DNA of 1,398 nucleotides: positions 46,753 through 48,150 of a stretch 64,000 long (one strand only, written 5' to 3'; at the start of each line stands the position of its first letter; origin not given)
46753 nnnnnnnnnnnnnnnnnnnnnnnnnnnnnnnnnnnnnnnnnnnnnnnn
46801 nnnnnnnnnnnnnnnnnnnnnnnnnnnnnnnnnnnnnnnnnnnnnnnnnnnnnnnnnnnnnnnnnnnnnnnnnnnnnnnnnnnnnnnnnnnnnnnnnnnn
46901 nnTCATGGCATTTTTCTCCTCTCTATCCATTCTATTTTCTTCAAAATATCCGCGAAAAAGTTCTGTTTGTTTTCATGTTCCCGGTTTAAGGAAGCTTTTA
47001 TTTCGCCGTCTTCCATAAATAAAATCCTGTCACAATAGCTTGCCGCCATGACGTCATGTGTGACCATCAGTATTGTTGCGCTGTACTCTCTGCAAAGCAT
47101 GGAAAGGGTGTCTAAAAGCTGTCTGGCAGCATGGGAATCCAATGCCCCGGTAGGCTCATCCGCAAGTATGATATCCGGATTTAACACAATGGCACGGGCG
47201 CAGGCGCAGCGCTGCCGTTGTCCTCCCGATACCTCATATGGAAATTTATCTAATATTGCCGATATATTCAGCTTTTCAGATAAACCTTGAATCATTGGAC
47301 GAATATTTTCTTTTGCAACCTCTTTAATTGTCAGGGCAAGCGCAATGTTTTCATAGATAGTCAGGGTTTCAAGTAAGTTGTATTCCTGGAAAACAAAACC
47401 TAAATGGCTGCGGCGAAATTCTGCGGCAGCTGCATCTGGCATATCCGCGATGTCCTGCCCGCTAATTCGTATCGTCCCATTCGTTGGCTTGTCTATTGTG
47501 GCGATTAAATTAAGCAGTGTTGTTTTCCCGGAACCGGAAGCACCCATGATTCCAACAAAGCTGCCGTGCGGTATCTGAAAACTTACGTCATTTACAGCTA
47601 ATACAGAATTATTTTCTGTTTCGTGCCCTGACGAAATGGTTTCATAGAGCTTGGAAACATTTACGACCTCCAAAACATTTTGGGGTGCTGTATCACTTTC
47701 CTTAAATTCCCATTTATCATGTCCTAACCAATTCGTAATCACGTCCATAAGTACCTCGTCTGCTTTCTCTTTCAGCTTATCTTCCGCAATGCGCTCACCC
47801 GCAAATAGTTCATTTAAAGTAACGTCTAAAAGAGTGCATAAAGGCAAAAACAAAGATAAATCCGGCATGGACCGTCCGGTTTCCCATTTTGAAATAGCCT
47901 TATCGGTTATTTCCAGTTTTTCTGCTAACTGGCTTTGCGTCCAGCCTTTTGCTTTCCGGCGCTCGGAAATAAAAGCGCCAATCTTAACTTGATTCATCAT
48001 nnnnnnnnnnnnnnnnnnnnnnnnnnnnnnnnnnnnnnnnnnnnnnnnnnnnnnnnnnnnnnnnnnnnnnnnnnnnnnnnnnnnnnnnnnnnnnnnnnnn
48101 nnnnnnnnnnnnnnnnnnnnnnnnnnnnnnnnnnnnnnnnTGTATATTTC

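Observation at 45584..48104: One-component Bce-like system: repressor fused to the ABC ATPase, permease without ectodomain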

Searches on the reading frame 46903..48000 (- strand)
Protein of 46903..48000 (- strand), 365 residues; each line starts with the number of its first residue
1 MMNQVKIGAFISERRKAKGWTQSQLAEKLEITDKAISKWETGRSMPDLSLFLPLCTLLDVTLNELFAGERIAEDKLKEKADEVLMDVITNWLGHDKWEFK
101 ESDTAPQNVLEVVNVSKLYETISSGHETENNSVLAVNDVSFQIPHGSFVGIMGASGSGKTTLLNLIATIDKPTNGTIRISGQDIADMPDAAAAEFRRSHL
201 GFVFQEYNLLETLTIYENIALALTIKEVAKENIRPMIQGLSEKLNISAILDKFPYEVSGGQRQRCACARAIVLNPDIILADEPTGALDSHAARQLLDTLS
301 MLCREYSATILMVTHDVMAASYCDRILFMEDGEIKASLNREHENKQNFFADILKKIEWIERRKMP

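Call 3: search_protein_families(library=pfam, proteins=[window:46903-48000:-], max_evalue=0.01)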
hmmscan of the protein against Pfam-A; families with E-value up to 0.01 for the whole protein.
window:46903-48000:- (365 aa): 8 families
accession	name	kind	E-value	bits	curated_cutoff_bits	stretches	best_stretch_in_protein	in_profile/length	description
PF00005.33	ABC_tran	-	2.6e-34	119.2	25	1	136-284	1-136/137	ABC transporter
PF01381.28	HTH_3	-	5e-14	52.5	23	1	11-65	1-55/55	Helix-turn-helix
PF13560.12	HTH_31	-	2.3e-10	41.1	27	1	7-64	2-60/64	Helix-turn-helix domain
PF12844.13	HTH_19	-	5.1e-10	39.6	30.2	1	8-69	1-62/64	Helix-turn-helix domain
PF13304.12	AAA_21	-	4.1e-05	24.2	27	0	149-169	2-22/304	AAA domain, putative AbiEii toxin, Type IV TA system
PF13443.12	HTH_26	-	4.6e-05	24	22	1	11-66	2-58/63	Cro/C1-type HTH DNA-binding domain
PF13481.12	AAA_25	-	0.0008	19.5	27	0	143-163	30-50/195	AAA domain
PF13744.12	HTH_37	-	0.0056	16.9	27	0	5-41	17-53/80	Helix-turn-helix domain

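Call 4: search_protein_families(library=ncbifam, proteins=[window:46903-48000:-], max_evalue=0.01)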
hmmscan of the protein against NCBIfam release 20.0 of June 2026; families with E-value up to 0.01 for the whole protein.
window:46903-48000:- (365 aa): 203 families (the best 25 are shown)
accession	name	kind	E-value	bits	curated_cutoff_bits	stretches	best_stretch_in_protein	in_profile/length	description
TIGR03608.1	L_ocin_972_ABC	subfamily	5.7e-59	199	254.85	1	134-328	12-205/206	putative bacteriocin export ABC transporter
NF038007.1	ABC_ATP_DarD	equivalog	6.1e-57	192.6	375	1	128-334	13-218/218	darobactin export ABC transporter ATP-binding protein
TIGR02211.1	LolD_lipo_ex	equivalog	7.5e-57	192.4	307.75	1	126-335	11-220/221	lipoprotein-releasing ABC transporter ATP-binding protein LolD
TIGR02673.1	FtsE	equivalog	4.9e-56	189.8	264.85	1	130-332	12-213/214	cell division ATP-binding protein FtsE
TIGR02982.1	heterocyst_DevA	subfamily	1e-53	182.2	295.8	1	126-335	13-220/220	ABC exporter ATP-binding subunit, DevA family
NF007826.0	PRK10535.1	equivalog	2.1e-52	178.3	966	1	121-345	9-232/648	macrolide ABC transporter ATP-binding protein/permease MacB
TIGR00968.1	3a0106s01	subfamily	2.9e-52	177.5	342.75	1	132-336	12-211/237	sulfate ABC transporter ATP-binding protein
TIGR03265.1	PhnT2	equivalog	7e-52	176.8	457.7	1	130-362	14-244/353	putative 2-aminoethylphosphonate ABC transporter ATP-binding protein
NF040933.2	ABC_arch_GlcV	equivalog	3.4e-51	174.2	450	1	122-335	8-221/357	glucose ABC transporter ATP-binding protein GlcV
TIGR01186.1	proV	subfamily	1.4e-48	165.9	326.6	1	132-334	5-208/363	betaine/proline/choline family ABC transporter ATP-binding protein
NF007879.0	PRK10584.1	equivalog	1.4e-47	162.4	336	1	111-335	5-225/228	putative ABC transporter ATP-binding protein YbbA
NF008639.0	PRK11629.1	equivalog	1.4e-47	162.1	360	1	135-338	25-228/234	lipoprotein-releasing ABC transporter ATP-binding protein LolD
NF040840.2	tungstate_WtpC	equivalog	5.9e-47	160.6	440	1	135-335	15-210/347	tungstate ABC transporter ATP-binding protein WtpC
NF006987.0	PRK09452.1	equivalog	3e-46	157.8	482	1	133-348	30-242/378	spermidine/putrescine ABC transporter ATP-binding protein PotA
TIGR02314.1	ABC_MetN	equivalog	6.8e-46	156.8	499.7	1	126-334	11-219/343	methionine ABC transporter ATP-binding protein MetN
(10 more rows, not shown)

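Call 5: find_homologous_proteins(query=window:46903-48000:-)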
Query window:46903-48000:- (365 aa): 8000 proteins with E <= 0.001 among 8000 candidates; the best 120 are listed.
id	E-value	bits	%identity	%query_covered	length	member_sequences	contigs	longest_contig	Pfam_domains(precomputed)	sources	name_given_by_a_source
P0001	1.2e-229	779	96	100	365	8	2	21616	PF12844.14,PF00005.34,PF01381.29,PF13560.13,PF13304.13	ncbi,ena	-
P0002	8.1e-216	734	92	98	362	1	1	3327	PF12844.14,PF00005.34,PF01381.29,PF13560.13,PF13443.13,PF13481.13,PF13304.13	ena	-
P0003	2.1e-214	729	87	98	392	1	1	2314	PF12844.14,PF00005.34,PF01381.29,PF13560.13,PF13443.13,PF13481.13,PF13304.13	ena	-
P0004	4.9e-214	728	88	99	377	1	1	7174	PF12844.14,PF00005.34,PF01381.29,PF13560.13,PF13443.13,PF13304.13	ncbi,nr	nr:ATP-binding cassette domain-containing protein [uncultured Acetatifactor sp.]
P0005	1.1e-213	727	88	98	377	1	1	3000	PF12844.14,PF00005.34,PF01381.29,PF13560.13,PF13443.13,PF13481.13,PF13304.13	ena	-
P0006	1.4e-213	726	90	99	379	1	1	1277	PF12844.14,PF00005.34,PF01381.29,PF13560.13,PF13443.13,PF13481.13,PF13304.13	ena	-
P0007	2.3e-213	726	90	98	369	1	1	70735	PF12844.14,PF00005.34,PF01381.29,PF13560.13,PF13304.13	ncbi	-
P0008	3.3e-213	725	85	98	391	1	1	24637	PF12844.14,PF00005.34,PF01381.29,PF13560.13,PF13443.13,PF13481.13,PF13304.13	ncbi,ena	-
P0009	5.2e-213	725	88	99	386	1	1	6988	PF12844.14,PF00005.34,PF01381.29,PF13560.13,PF13443.13,PF13304.13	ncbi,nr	nr:ATP-binding cassette domain-containing protein [uncultured Acetatifactor sp.]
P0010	1.6e-212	723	88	98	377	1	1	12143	PF12844.14,PF00005.34,PF01381.29,PF13560.13,PF13443.13,PF13481.13,PF13304.13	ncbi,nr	nr:ATP-binding cassette domain-containing protein [uncultured Acetatifactor sp.]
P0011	2.1e-212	723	91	98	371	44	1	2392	PF12844.14,PF00005.34,PF01381.29,PF13560.13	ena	-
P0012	2.2e-212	722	88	98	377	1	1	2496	PF12844.14,PF00005.34,PF01381.29,PF13560.13,PF13443.13,PF13481.13,PF13304.13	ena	-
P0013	4.2e-212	722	87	99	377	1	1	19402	PF12844.14,PF00005.34,PF01381.29,PF13560.13,PF13443.13,PF13304.13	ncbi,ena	-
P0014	5.7e-212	721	88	99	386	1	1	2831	PF12844.14,PF00005.34,PF01381.29,PF13560.13,PF13443.13,PF13481.13,PF13304.13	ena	-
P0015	6.5e-212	721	89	99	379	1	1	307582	PF12844.14,PF00005.34,PF01381.29,PF13560.13,PF13443.13,PF13304.13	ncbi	-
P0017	7.7e-212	721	89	98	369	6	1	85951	PF12844.14,PF00005.34,PF01381.29,PF13560.13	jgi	jgi:putative ABC transport system ATP-binding protein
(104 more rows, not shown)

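Call 9: search_solved_structures(query=window:46903-48000:-, max_evalue=0.001)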
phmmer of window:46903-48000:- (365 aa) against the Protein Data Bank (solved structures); distinct sequences matched with E-value up to 0.001: 577 (the best 60 are shown).
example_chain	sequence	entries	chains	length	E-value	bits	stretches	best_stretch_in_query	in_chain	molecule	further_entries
8s5g_B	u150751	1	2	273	3.1e-70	240.2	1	125-354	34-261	Bacitracin export ATP-binding protein BceA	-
7tcg_B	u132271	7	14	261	3.3e-70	240.1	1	127-354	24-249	Bacitracin export ATP-binding protein BceA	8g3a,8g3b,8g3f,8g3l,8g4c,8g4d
7tch_B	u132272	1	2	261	8.7e-70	238.7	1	127-354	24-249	Bacitracin export ATP-binding protein BceA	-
9ugg_A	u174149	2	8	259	1.5e-68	234.7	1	108-355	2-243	Lantibiotic ABC transporter ATP-binding protein PsdA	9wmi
8j5q_D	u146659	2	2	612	2.9e-52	181.1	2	126-337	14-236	Uncharacterized ABC transporter ATP-binding protein Rv1281c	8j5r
8j5s_D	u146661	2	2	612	2e-51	178.3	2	126-337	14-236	Uncharacterized ABC transporter ATP-binding protein Rv1281c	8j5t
8wd9_D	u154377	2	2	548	9.3e-48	166.3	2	104-337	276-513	Probable dipeptide-transport ATP-binding protein ABC transporter DppD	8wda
9o9x_A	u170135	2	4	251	2.8e-47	164.7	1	112-338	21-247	ABC transporter ATP-binding protein YtrE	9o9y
8wdb_D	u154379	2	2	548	6.3e-47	163.6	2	104-337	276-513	Probable dipeptide-transport ATP-binding protein ABC transporter DppD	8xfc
5lj9_A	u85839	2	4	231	9e-47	163.1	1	131-340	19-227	Macrolide export ATP-binding/permease protein MacB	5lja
1f3o_A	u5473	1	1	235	3.1e-46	161.3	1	128-336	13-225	HYPOTHETICAL ABC TRANSPORTER ATP-BINDING PROTEIN MJ0796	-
1l2t_A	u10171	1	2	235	8.1e-46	159.9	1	128-336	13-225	Hypothetical ABC transporter ATP-binding protein MJ0796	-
5nik_J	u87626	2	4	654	3.7e-45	157.8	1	131-335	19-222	Macrolide export ATP-binding/permease protein MacB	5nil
3tif_A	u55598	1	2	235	1.1e-44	156.3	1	128-336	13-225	Uncharacterized ABC transporter ATP-binding protein MJ0796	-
5xu1_A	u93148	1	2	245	1.5e-44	155.8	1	130-336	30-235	ABC transporter ATP-binding protein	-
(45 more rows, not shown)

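Call 25: search_protein_representatives(protein=window:46903-48000:-)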
Query: 365 residues. Proteins with E-value up to 0.001 (for the whole library): 683053; up to 1e-10: 306301; up to 1e-30: 20064. The best 150 are listed.
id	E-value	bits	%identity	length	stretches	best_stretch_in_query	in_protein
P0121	8.4e-160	547.9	91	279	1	1-285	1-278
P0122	1.2e-138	478.3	63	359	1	2-361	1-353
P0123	8.6e-109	380.2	64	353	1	2-287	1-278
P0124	5.8e-95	334.7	45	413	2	126-357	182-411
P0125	1.3e-87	310.6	58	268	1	2-275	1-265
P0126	1.4e-84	300.5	39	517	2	128-338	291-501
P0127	1.8e-84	300.2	38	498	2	130-333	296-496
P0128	6.5e-84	298.4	65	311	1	2-235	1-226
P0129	1.1e-83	297.6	38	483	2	116-334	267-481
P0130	8.7e-83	294.7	60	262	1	2-256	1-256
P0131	3.0e-82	292.9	66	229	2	2-187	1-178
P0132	9.5e-81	288.0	36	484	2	131-348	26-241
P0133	4.9e-80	285.6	36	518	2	134-352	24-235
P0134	6.2e-80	285.3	49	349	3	176-318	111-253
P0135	9.0e-80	284.8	37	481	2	131-337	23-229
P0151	4.0e-69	249.8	53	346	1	132-354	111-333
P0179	5.3e-63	229.6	40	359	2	126-355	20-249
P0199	7.0e-61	222.7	41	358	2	136-335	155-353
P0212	2.0e-59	217.9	47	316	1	96-350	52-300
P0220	1.6e-58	214.9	53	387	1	161-355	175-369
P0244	1.5e-57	211.7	44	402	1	111-352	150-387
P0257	5.7e-57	209.8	40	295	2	110-334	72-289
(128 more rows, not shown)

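Call 26: search_protein_families(library=pfam, proteins=[P0122, P0123, P0124, P0199, P0220, P0244, P0151, P0212, P0179, P0257], max_evalue=0.0001)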
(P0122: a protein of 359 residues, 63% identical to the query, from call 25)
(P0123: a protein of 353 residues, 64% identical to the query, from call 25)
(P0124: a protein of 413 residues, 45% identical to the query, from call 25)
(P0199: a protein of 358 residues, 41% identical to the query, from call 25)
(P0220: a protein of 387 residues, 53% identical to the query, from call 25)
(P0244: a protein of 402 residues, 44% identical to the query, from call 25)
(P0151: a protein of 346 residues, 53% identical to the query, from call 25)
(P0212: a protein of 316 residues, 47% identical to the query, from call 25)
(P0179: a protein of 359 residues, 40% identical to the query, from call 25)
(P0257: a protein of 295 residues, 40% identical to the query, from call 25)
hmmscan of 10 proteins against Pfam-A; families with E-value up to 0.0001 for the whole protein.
P0122 (359 aa): 6 families
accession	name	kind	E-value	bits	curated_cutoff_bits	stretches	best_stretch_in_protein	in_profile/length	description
PF00005.33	ABC_tran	-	1.3e-32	113.6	25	1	128-276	1-136/137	ABC transporter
PF01381.28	HTH_3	-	1e-13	51.5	23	1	10-64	1-55/55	Helix-turn-helix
PF12844.13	HTH_19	-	4.8e-13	49.3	30.2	1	7-69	1-63/64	Helix-turn-helix domain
PF13560.12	HTH_31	-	1.8e-06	28.6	27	1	7-62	3-59/64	Helix-turn-helix domain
PF13304.12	AAA_21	-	4e-06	27.6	27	0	246-310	235-301/304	AAA domain, putative AbiEii toxin, Type IV TA system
PF13443.12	HTH_26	-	4.7e-05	24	22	0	11-65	3-58/63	Cro/C1-type HTH DNA-binding domain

P0123 (353 aa): 6 families
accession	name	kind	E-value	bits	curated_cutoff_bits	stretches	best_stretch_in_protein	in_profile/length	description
PF00005.33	ABC_tran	-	1.9e-33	116.4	25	1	127-275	1-136/137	ABC transporter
PF01381.28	HTH_3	-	4.8e-15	55.8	23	1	10-64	1-55/55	Helix-turn-helix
PF12844.13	HTH_19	-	2.2e-10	40.7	30.2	1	7-68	1-62/64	Helix-turn-helix domain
PF13560.12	HTH_31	-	6.9e-09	36.3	27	1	7-63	3-60/64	Helix-turn-helix domain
PF13443.12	HTH_26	-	3.2e-06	27.7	22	1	14-65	6-58/63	Cro/C1-type HTH DNA-binding domain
PF13412.12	HTH_24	-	7.7e-05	22.6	21.9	0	15-36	14-35/48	Winged helix-turn-helix DNA-binding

P0124 (413 aa): 13 families
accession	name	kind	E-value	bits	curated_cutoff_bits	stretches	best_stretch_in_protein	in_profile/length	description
PF00005.33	ABC_tran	-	3.5e-69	232.1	25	2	191-339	1-136/137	ABC transporter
PF13304.12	AAA_21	-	1.8e-08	35.3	27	0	41-61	2-22/304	AAA domain, putative AbiEii toxin, Type IV TA system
PF05043.19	Mga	-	4.8e-08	33.9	21.1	0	278-318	40-78/87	Mga helix-turn-helix domain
PF03193.22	RsgA_GTPase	-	1.2e-07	32.2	30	0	7-58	76-126/174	RsgA GTPase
PF13401.12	AAA_22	-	2.4e-07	31.6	27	0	40-62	7-29/130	AAA domain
PF02463.25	SMC_N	-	5.7e-06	26.3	40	0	201-382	24-209/220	RecF/RecN/SMC N terminal domain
PF13481.12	AAA_25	-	7.2e-06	26.2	27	0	199-218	31-50/195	AAA domain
PF00931.28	NB-ARC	-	7.9e-06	25.8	23.5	0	35-57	15-37/248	NB-ARC domain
PF19993.5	DO-GTPase2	-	8.1e-06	26.1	27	0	40-58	2-20/226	Double-GTPase 2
PF13238.12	AAA_18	-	1.1e-05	26.3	29.4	0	204-221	1-18/128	AAA domain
PF03205.20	MobB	-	2.2e-05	24.8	26.6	0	41-58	2-19/133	Molybdopterin guanine dinucleotide synthesis protein B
PF13479.12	AAA_24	-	4.2e-05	23.9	27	0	205-258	6-47/195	AAA domain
PF00006.31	ATP-synt_ab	-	8.2e-05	22.8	29.5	0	197-221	10-34/213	ATP synthase alpha/beta family, nucleotide-binding domain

P0199 (358 aa): 20 families
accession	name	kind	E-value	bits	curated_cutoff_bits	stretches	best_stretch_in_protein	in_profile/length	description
PF00005.33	ABC_tran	-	2e-59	200.5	25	2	155-303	1-136/137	ABC transporter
PF02463.25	SMC_N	-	4.6e-10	39.7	40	1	166-346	25-210/220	RecF/RecN/SMC N terminal domain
PF13304.12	AAA_21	-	6.8e-10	39.9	27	0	244-337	220-302/304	AAA domain, putative AbiEii toxin, Type IV TA system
PF13555.12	AAA_29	-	6.7e-09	35.8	27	0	28-49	18-39/61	P-loop containing region of AAA domain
PF13191.12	AAA_16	-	1.6e-07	32.4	32.6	0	164-185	23-44/167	AAA ATPase domain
PF13476.12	AAA_23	-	2.5e-07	32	27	0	24-51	14-38/201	AAA domain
PF03193.22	RsgA_GTPase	-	5.4e-07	30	30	0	28-52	103-126/174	RsgA GTPase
PF20720.3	nSTAND3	-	6.8e-07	29.5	27.2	0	29-52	14-37/155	Novel STAND NTPase 3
PF13604.12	AAA_30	-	1.3e-06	28.8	27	0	31-52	17-38/191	AAA domain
PF00931.28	NB-ARC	-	1.6e-06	28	23.5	0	154-184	8-37/248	NB-ARC domain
PF13401.12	AAA_22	-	4.6e-06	27.4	27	0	167-189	7-29/130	AAA domain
PF25199.1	nSTAND_NTPase5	-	6e-06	26.6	34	0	30-53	39-63/145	Novel STAND NTPase 5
PF13238.12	AAA_18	-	1.1e-05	26.3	29.4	0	35-53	1-19/128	AAA domain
PF05729.18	NACHT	-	1.6e-05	25.2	26.7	0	34-50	2-18/167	NACHT domain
PF01637.24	ATPase_2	-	2.2e-05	24.8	33.2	0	28-55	16-44/225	ATPase domain predominantly from Archaea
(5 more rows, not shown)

P0220 (387 aa): 2 families
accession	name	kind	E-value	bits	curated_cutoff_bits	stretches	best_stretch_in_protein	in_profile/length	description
PF12642.13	TpcC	-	2.5e-35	122.8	27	1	6-174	49-222/231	Conjugative transposon protein TcpC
PF00005.33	ABC_tran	-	1.3e-22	81.3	25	1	175-298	26-136/137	ABC transporter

P0244 (402 aa): 3 families
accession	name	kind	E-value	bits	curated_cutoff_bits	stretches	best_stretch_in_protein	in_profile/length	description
PF00005.33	ABC_tran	-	2.9e-31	109.3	25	1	172-319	2-136/137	ABC transporter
PF13304.12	AAA_21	-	6.2e-06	26.9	27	0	183-204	1-22/304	AAA domain, putative AbiEii toxin, Type IV TA system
PF03193.22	RsgA_GTPase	-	3.2e-05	24.3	30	1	136-203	64-128/174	RsgA GTPase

P0151 (346 aa): 3 families
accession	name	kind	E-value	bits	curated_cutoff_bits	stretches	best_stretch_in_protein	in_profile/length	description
PF00005.33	ABC_tran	-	1.9e-34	119.6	25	1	117-263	3-136/137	ABC transporter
PF13304.12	AAA_21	-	1.4e-07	32.4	27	0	127-156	1-29/304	AAA domain, putative AbiEii toxin, Type IV TA system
PF02463.25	SMC_N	-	2.7e-05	24.1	40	0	126-297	25-202/220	RecF/RecN/SMC N terminal domain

P0212 (316 aa): 2 families
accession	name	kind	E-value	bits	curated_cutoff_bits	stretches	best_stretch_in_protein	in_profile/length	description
PF00005.33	ABC_tran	-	2.9e-36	125.5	25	1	87-235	1-136/137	ABC transporter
PF13304.12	AAA_21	-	1.2e-08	35.8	27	1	205-267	235-300/304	AAA domain, putative AbiEii toxin, Type IV TA system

P0179 (359 aa): 2 families
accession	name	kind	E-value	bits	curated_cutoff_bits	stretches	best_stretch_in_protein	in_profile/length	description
PF00005.33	ABC_tran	-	4.7e-35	121.6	25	1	30-179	1-137/137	ABC transporter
PF13304.12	AAA_21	-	2.7e-07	31.4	27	0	162-213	252-302/304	AAA domain, putative AbiEii toxin, Type IV TA system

P0257 (295 aa): 10 families
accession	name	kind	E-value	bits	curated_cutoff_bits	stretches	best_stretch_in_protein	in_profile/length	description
PF00005.33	ABC_tran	-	2.6e-34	119.2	25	1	92-240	2-136/137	ABC transporter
PF01381.28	HTH_3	-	4e-16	59.2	23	1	12-64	3-55/55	Helix-turn-helix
PF12844.13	HTH_19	-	2.8e-10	40.4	30.2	1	7-69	1-63/64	Helix-turn-helix domain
PF02463.25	SMC_N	-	3.1e-10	40.3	40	1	101-285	24-212/220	RecF/RecN/SMC N terminal domain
PF13560.12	HTH_31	-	1e-06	29.4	27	1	14-62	10-59/64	Helix-turn-helix domain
PF13443.12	HTH_26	-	3.9e-06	27.4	22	1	15-66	7-59/63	Cro/C1-type HTH DNA-binding domain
PF13304.12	AAA_21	-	1.5e-05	25.7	27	0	103-153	1-54/304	AAA domain, putative AbiEii toxin, Type IV TA system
PF15731.11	MqsA_antitoxin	-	2.4e-05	24.9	30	1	7-53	71-117/131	Antitoxin component of bacterial toxin-antitoxin system, MqsA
PF03193.22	RsgA_GTPase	-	2.4e-05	24.7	30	1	78-127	84-132/174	RsgA GTPase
PF07022.19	Phage_CI_repr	-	8.4e-05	23.3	22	0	15-68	8-61/65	Bacteriophage CI repressor helix-turn-helix domain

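Call 41: find_encoding_contigs(protein=P0257, flank=5000, max_places=4)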
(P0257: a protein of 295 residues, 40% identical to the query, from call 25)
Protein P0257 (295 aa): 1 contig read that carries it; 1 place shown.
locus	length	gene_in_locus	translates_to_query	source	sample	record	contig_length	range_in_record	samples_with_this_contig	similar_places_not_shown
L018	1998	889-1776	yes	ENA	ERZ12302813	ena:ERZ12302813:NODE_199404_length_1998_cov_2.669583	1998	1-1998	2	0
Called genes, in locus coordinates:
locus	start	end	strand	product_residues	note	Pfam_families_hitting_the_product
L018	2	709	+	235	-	?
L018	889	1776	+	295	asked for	PF01381:HTH_3, PF12844:HTH_19, PF13443:HTH_26 (weak), PF13560:HTH_31 (weak), PF15731:MqsA_antitoxin (faint), PF03193:RsgA_GTPase (faint), PF02463:SMC_N, PF00005:ABC_tran, +1 more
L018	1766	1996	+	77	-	?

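Call 65: find_homologous_proteins(query=P0257, max_evalue=1e-20)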
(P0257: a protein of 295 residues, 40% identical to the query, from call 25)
Query P0257 (295 aa): 7999 proteins with E <= 1e-20 among 8000 candidates; the best 120 are listed.
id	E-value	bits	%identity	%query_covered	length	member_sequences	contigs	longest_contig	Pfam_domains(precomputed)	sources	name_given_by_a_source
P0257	2.4e-187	639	100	100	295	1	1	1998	PF12844.14,PF00005.34,PF01381.29,PF03193.23,PF15731.12,PF02463.26,PF13560.13,PF13443.13,PF13304.13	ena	-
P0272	1.6e-179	614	95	100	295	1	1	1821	PF12844.14,PF00005.34,PF01381.29,PF02463.26,PF13560.13,PF13443.13,PF13304.13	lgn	-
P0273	2.1e-178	610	94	100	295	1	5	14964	PF12844.14,PF00005.34,PF01381.29,PF02463.26,PF13560.13,PF13443.13,PF13304.13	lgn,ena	-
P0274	4.1e-178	609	94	100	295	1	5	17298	PF12844.14,PF00005.34,PF01381.29,PF02463.26,PF13560.13,PF13443.13,PF13304.13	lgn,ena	-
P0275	8.5e-175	598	93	100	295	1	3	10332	PF12844.14,PF00005.34,PF01381.29,PF03193.23,PF02463.26,PF13560.13,PF13443.13,PF13304.13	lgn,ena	-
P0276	1.3e-171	588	92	100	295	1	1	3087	PF12844.14,PF00005.34,PF01381.29,PF03193.23,PF02463.26,PF13443.13,PF13304.13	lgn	-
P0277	2.7e-163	560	87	100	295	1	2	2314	PF12844.14,PF00005.34,PF01381.29,PF15731.12,PF02463.26,PF13560.13,PF13443.13,PF13304.13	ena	-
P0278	5.4e-163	559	86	100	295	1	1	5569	PF12844.14,PF00005.34,PF01381.29,PF15731.12,PF02463.26,PF13560.13,PF13443.13,PF13304.13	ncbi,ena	-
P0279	6.5e-163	559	86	100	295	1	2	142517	PF12844.14,PF00005.34,PF01381.29,PF15731.12,PF02463.26,PF13560.13,PF13443.13,PF13304.13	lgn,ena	-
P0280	1.4e-162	558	87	100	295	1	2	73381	PF12844.14,PF00005.34,PF01381.29,PF02463.26,PF13560.13,PF13443.13,PF13304.13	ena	-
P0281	1.9e-162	558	86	100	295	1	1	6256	PF12844.14,PF00005.34,PF01381.29,PF02463.26,PF13560.13,PF13443.13,PF13304.13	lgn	-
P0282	2.4e-162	557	87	100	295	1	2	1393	PF12844.14,PF00005.34,PF01381.29,PF02463.26,PF13560.13,PF13443.13,PF13304.13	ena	-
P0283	4.2e-162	556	86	100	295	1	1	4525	PF12844.14,PF00005.34,PF01381.29,PF02463.26,PF13560.13,PF13443.13,PF13304.13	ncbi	-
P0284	7.2e-162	556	87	100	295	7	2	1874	PF12844.14,PF00005.34,PF01381.29,PF02463.26,PF13560.13,PF13443.13,PF13304.13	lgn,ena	-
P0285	3.9e-161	553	86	100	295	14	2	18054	PF12844.14,PF00005.34,PF01381.29,PF02463.26,PF13560.13,PF13443.13,PF13304.13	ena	-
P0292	7.8e-156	536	83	100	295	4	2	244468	PF12844.14,PF00005.34,PF01381.29,PF02463.26,PF13560.13,PF13443.13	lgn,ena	-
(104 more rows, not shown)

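Call 66: find_encoding_contigs(protein=P0292, flank=5000, max_places=2)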
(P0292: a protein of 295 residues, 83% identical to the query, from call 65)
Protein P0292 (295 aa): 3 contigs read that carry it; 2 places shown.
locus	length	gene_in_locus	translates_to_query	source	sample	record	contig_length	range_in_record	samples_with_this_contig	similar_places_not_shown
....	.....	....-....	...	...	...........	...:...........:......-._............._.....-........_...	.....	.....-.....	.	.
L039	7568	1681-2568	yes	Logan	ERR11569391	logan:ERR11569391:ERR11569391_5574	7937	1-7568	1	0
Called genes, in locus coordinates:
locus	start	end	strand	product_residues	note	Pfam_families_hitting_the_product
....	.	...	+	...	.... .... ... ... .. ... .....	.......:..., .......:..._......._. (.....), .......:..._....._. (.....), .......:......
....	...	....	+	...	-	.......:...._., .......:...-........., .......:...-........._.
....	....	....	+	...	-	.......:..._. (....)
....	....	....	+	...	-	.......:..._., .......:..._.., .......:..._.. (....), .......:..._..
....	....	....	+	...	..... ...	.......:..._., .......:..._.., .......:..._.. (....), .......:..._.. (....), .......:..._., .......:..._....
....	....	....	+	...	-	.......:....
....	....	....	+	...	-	-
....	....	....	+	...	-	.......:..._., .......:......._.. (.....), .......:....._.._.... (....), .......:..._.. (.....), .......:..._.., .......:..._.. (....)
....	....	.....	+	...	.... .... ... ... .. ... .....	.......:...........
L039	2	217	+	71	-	?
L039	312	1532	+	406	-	PF01381:HTH_3, PF12844:HTH_19, PF13443:HTH_26 (weak), PF13560:HTH_31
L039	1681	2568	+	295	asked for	PF01381:HTH_3, PF12844:HTH_19, PF13443:HTH_26 (weak), PF13560:HTH_31 (weak), PF02463:SMC_N, PF00005:ABC_tran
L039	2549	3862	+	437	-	PF02687:FtsX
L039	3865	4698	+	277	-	-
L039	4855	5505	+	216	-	PF01381:HTH_3, PF04545:Sigma70_r4 (faint), PF07022:Phage_CI_repr (weak), PF08279:HTH_11 (faint), PF12844:HTH_19, PF13560:HTH_31 (weak)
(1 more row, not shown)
